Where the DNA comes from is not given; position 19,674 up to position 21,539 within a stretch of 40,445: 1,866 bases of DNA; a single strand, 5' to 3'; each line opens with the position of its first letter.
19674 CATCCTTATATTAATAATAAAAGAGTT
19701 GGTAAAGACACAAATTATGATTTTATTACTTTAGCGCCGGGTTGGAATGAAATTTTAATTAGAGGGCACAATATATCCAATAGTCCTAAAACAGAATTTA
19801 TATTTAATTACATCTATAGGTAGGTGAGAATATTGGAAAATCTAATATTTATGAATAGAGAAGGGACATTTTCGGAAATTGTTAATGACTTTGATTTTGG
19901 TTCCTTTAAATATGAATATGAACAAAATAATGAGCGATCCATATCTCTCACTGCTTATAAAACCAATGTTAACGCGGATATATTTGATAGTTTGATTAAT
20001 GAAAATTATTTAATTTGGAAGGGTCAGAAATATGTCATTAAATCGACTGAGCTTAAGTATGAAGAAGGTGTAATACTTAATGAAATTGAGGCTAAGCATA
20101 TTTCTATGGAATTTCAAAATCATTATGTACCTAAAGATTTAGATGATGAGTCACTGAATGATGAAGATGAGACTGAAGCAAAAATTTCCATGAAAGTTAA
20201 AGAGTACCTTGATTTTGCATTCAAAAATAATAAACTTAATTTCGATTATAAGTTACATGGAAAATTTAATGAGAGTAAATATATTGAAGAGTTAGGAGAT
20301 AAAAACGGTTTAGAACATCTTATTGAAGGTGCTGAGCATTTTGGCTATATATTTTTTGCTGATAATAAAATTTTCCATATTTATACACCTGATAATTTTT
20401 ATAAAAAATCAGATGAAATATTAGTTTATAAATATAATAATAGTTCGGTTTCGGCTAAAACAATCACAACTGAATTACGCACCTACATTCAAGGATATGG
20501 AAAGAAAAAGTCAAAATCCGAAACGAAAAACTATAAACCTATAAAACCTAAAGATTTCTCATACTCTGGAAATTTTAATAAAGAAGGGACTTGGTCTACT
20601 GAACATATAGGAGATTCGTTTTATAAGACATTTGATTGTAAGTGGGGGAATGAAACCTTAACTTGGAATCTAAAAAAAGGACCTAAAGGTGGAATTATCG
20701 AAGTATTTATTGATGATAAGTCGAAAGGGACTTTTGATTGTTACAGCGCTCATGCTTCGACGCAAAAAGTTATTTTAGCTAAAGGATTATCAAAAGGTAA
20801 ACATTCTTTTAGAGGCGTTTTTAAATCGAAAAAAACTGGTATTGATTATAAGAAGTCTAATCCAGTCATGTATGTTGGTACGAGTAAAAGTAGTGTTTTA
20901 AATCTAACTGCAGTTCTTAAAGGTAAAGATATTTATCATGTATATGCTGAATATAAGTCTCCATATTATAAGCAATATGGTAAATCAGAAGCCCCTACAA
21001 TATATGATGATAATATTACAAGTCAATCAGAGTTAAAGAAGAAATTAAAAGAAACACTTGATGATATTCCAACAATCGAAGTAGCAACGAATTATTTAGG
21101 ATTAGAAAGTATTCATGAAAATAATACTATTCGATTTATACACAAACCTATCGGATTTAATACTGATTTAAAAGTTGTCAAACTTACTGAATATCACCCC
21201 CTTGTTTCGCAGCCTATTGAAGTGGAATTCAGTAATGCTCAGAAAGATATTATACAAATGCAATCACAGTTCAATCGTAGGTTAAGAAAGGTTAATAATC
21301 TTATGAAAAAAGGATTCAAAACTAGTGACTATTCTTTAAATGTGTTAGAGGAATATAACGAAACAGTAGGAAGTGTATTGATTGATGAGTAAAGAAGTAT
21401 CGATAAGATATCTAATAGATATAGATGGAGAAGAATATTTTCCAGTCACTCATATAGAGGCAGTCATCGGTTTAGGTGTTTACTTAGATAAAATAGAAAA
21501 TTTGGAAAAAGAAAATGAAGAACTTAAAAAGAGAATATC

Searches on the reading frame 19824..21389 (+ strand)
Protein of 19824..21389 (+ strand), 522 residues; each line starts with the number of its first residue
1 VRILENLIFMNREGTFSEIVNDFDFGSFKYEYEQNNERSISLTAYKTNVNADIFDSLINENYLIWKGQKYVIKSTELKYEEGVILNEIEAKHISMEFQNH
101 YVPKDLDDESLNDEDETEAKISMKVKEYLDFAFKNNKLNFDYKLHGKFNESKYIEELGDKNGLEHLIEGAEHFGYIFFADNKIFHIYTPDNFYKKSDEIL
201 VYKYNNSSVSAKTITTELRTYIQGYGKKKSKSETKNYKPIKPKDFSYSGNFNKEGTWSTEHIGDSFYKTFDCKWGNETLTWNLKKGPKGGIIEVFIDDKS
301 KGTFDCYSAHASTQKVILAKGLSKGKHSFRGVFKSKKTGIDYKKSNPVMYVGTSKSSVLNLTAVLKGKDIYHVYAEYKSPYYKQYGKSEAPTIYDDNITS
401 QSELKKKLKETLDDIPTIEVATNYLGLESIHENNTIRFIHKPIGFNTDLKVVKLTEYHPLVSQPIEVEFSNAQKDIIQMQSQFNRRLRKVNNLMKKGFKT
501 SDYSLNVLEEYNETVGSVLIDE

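Call 25: search_protein_families(library=ncbifam, proteins=[window:19824-21389:+], max_evalue=0.001)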
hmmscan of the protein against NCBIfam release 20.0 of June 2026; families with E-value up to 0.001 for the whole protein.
window:19824-21389:+ (522 aa): 0 families

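Call 77: search_protein_families(library=pfam, proteins=[window:19824-21389:+], max_evalue=0.0001)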
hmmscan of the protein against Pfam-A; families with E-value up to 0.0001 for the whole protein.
window:19824-21389:+ (522 aa): 2 families
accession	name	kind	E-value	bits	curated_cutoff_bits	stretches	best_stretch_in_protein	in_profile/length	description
PF06605.17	Prophage_tail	-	2.2e-32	113.1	31.3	1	111-483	9-250/250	Prophage endopeptidase tail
PF18994.6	Prophage_tailD1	-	2.7e-18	66.3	23.6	1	8-92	2-84/84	Prophage endopeptidase tail N-terminal domain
